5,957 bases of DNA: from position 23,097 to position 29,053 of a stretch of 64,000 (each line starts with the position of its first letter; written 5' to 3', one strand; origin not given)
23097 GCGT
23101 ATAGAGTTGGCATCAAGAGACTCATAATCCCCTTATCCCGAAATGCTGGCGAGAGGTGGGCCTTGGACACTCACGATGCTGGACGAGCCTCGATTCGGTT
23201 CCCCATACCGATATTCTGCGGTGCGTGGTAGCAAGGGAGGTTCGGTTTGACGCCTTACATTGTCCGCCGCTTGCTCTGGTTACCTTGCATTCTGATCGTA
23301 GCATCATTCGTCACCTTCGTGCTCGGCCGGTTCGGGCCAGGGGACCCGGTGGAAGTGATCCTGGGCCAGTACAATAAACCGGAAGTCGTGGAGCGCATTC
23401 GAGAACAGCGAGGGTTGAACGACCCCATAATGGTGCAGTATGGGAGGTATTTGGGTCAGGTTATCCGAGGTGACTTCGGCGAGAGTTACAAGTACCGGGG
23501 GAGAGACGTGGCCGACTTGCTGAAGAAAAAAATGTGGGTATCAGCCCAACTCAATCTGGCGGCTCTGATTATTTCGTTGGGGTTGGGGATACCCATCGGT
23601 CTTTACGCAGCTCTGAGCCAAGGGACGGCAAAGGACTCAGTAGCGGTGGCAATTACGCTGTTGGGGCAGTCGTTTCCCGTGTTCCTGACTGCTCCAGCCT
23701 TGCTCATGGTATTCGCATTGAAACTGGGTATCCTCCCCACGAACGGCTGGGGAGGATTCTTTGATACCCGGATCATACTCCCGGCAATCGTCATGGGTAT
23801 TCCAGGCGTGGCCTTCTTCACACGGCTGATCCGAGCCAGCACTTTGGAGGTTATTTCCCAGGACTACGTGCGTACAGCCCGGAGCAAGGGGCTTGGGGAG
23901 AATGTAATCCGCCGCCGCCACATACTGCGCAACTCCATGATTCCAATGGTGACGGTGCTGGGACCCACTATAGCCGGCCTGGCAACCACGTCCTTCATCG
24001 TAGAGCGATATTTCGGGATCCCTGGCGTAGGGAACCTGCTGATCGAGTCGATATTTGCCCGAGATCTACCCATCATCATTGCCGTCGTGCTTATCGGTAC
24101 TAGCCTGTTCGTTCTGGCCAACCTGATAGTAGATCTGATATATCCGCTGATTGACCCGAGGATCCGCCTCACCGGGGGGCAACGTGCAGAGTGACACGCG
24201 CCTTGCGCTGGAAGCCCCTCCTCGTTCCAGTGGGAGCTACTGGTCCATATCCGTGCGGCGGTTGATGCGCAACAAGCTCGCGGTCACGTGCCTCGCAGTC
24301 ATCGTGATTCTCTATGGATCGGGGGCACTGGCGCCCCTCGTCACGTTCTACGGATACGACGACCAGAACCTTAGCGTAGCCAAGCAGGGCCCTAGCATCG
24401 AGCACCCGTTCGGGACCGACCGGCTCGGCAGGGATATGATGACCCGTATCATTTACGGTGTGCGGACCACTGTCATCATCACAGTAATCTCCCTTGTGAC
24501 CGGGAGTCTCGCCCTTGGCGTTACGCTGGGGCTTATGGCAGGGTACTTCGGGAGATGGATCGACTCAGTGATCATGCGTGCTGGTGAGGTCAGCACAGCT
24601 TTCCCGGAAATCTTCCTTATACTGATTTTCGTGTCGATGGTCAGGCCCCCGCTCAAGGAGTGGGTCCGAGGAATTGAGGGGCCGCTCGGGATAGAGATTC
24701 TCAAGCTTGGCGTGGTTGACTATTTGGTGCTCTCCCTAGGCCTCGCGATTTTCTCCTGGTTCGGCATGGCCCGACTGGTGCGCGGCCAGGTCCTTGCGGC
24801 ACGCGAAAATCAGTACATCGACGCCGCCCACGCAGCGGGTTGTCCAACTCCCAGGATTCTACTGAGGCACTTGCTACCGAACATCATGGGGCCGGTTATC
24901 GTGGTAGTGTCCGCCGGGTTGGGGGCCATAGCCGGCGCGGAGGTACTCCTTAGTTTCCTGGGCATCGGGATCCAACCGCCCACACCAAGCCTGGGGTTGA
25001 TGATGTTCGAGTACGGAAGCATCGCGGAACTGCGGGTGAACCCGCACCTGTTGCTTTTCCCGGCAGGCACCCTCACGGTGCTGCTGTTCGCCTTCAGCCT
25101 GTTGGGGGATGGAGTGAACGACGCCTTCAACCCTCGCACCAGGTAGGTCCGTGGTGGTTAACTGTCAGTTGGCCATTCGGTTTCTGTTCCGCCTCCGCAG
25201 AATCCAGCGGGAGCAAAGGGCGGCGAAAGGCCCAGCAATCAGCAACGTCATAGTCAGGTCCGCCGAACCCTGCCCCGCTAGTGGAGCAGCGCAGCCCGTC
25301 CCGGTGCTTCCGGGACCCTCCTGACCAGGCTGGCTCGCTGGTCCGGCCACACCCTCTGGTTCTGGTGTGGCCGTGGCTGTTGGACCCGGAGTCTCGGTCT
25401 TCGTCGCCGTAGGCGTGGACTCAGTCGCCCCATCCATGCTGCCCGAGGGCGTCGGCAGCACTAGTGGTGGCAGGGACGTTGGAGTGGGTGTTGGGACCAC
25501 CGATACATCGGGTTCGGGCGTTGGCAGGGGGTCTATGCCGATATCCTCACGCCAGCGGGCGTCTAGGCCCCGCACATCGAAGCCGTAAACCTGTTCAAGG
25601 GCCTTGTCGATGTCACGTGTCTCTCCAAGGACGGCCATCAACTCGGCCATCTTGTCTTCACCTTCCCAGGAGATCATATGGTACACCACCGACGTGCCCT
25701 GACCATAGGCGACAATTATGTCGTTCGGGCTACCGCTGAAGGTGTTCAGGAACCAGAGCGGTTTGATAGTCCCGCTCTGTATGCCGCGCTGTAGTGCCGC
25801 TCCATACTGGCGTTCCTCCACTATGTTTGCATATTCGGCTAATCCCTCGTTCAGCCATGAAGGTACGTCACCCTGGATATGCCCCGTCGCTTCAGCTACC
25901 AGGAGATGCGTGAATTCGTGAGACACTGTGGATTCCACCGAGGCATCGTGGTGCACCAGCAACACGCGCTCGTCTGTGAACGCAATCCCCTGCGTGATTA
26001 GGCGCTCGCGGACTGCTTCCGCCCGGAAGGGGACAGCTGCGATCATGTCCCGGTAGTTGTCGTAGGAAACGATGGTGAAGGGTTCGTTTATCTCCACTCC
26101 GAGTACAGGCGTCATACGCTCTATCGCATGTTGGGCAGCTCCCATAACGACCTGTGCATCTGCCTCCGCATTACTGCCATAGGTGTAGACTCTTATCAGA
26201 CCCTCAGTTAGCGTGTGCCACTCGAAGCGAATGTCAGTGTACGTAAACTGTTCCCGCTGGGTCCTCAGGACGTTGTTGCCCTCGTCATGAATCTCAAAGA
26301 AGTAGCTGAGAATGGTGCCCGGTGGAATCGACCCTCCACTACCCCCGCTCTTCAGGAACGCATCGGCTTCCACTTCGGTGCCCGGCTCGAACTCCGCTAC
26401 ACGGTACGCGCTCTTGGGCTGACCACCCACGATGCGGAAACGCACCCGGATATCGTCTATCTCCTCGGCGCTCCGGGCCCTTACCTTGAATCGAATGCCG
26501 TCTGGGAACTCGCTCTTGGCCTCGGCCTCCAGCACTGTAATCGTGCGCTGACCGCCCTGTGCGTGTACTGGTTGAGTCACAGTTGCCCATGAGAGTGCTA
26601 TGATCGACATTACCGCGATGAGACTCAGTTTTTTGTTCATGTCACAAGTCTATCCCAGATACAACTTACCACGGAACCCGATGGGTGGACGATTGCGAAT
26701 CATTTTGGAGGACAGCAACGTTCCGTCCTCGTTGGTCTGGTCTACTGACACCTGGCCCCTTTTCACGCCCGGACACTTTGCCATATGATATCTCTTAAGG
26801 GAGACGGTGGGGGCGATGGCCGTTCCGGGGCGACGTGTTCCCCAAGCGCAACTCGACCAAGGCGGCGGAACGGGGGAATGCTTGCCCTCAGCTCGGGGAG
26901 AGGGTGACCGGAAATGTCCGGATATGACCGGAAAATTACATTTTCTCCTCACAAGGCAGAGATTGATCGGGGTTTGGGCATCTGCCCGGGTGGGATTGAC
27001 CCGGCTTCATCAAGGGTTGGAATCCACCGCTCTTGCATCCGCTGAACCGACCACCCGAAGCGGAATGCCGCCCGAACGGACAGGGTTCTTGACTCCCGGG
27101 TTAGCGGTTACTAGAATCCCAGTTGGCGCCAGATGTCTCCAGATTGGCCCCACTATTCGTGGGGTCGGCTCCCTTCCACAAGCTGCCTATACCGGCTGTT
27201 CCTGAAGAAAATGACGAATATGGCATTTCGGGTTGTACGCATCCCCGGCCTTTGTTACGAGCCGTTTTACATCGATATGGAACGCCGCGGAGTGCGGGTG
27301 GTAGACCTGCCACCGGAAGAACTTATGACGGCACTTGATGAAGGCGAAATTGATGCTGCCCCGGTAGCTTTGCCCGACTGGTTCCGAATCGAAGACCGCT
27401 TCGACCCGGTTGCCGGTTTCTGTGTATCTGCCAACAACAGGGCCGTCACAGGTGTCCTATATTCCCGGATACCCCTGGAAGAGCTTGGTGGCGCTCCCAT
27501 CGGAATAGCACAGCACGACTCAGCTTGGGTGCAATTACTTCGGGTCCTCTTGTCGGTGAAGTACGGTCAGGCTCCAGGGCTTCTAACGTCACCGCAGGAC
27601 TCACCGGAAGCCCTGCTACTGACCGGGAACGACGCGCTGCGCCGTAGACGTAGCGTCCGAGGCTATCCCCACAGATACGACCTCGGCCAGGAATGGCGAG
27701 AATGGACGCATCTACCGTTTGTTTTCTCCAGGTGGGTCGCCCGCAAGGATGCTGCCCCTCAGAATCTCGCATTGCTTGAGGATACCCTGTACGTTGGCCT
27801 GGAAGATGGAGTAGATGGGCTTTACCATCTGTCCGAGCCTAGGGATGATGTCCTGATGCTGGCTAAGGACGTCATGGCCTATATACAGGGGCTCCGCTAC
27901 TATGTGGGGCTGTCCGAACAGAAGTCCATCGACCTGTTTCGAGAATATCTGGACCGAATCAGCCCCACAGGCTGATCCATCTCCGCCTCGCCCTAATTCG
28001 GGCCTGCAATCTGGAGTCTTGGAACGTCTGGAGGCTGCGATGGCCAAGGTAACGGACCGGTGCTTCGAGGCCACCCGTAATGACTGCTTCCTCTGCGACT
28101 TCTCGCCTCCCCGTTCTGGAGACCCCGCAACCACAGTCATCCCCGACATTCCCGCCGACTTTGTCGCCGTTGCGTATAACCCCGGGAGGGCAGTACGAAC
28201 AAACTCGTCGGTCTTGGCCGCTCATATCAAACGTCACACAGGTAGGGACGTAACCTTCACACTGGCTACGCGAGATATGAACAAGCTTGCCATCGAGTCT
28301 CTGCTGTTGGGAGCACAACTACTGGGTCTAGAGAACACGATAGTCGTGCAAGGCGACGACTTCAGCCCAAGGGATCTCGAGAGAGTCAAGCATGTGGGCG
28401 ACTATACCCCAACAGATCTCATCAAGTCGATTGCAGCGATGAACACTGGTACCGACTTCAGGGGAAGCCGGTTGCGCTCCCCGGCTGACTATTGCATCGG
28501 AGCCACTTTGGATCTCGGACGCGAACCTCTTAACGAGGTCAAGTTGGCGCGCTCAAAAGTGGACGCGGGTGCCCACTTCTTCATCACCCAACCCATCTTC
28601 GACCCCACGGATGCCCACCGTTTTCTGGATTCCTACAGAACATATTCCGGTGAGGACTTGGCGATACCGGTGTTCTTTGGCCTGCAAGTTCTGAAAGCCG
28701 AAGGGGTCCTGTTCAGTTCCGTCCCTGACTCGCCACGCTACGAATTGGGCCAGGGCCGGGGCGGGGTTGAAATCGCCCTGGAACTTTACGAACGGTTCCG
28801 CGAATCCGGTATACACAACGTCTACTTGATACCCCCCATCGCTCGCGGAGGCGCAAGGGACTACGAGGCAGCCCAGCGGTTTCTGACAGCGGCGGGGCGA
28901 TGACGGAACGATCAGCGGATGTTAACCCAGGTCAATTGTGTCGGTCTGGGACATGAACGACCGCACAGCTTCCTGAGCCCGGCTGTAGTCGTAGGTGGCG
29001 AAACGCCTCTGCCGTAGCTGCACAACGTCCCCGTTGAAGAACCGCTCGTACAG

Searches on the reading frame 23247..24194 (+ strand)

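Call 69: search_protein_families(library=pfam, proteins=[window:23247-24194:+], max_evalue=0.00001)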
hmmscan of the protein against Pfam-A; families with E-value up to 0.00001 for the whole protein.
window:23247-24194:+ (315 aa): 2 families
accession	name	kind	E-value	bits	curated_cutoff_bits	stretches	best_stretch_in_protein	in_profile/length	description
PF00528.27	BPD_transp_1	-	4.2e-35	121.6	26.4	1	114-307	1-183/184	Binding-protein-dependent transport system inner membrane component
PF19300.4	BPD_transp_1_N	-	1.5e-12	48.2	23.8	1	1-75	1-75/114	Binding-prot-dependent transport system membrane comp, N-term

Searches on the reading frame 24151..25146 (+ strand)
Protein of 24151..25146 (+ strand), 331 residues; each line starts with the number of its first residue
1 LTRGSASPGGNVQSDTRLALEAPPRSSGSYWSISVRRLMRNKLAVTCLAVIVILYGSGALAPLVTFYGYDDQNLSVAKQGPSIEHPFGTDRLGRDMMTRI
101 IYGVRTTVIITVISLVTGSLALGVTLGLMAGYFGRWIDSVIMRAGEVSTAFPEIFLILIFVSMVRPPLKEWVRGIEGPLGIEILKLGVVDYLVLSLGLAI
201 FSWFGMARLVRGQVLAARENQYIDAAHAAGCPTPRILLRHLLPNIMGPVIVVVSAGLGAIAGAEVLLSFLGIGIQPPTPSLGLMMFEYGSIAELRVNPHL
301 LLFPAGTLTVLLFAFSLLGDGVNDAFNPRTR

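Call 69: search_protein_families(library=pfam, proteins=[window:24151-25146:+], max_evalue=0.00001)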
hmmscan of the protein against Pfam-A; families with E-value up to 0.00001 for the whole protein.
window:24151-25146:+ (331 aa): 2 families
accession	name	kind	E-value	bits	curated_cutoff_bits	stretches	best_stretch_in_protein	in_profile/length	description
PF00528.27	BPD_transp_1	-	3.2e-26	92.6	26.4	1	123-331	1-183/184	Binding-protein-dependent transport system inner membrane component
PF12911.12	OppC_N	-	2.3e-11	43.8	23.9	1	29-81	1-53/53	N-terminal TM domain of oligopeptide transport permease C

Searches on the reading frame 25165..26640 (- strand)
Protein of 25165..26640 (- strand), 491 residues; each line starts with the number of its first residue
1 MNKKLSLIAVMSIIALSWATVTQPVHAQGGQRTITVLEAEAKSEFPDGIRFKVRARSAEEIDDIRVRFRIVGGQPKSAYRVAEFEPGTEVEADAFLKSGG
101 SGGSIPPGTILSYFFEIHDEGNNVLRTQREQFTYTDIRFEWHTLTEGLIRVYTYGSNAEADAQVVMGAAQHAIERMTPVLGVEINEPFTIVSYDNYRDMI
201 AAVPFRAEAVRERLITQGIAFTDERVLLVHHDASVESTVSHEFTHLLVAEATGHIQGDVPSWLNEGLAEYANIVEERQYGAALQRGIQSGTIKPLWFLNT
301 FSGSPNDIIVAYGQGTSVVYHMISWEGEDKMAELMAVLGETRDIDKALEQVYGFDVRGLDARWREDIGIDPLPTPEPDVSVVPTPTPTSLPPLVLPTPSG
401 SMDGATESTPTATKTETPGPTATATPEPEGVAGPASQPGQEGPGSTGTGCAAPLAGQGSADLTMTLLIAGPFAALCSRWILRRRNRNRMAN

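Call 68: search_protein_families(library=pfam, proteins=[window:25165-26640:-], max_evalue=0.00001)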
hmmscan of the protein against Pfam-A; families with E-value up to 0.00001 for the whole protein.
window:25165-26640:- (491 aa): 1 family
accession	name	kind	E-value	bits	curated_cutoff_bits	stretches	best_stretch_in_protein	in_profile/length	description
PF13485.12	Peptidase_MA_2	-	1.7e-28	100.2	32.4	1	168-365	1-197/201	Peptidase MA superfamily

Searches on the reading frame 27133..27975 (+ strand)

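Call 68: search_protein_families(library=pfam, proteins=[window:27133-27975:+], max_evalue=0.00001)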
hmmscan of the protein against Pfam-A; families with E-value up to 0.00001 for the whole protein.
window:27133-27975:+ (280 aa): 1 family
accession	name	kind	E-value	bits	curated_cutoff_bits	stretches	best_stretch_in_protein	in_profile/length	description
PF02621.19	VitK2_biosynth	-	1.3e-30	107.2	26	1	43-273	12-250/252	Menaquinone biosynthesis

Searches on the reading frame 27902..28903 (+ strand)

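Call 68: search_protein_families(library=pfam, proteins=[window:27902-28903:+], max_evalue=0.00001)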
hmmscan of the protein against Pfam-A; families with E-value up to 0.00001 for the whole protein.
window:27902-28903:+ (333 aa): 1 family
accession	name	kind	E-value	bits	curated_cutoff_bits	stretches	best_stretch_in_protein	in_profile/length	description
PF02219.23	MTHFR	-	6.1e-16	59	24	1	65-256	15-205/287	Methylenetetrahydrofolate reductase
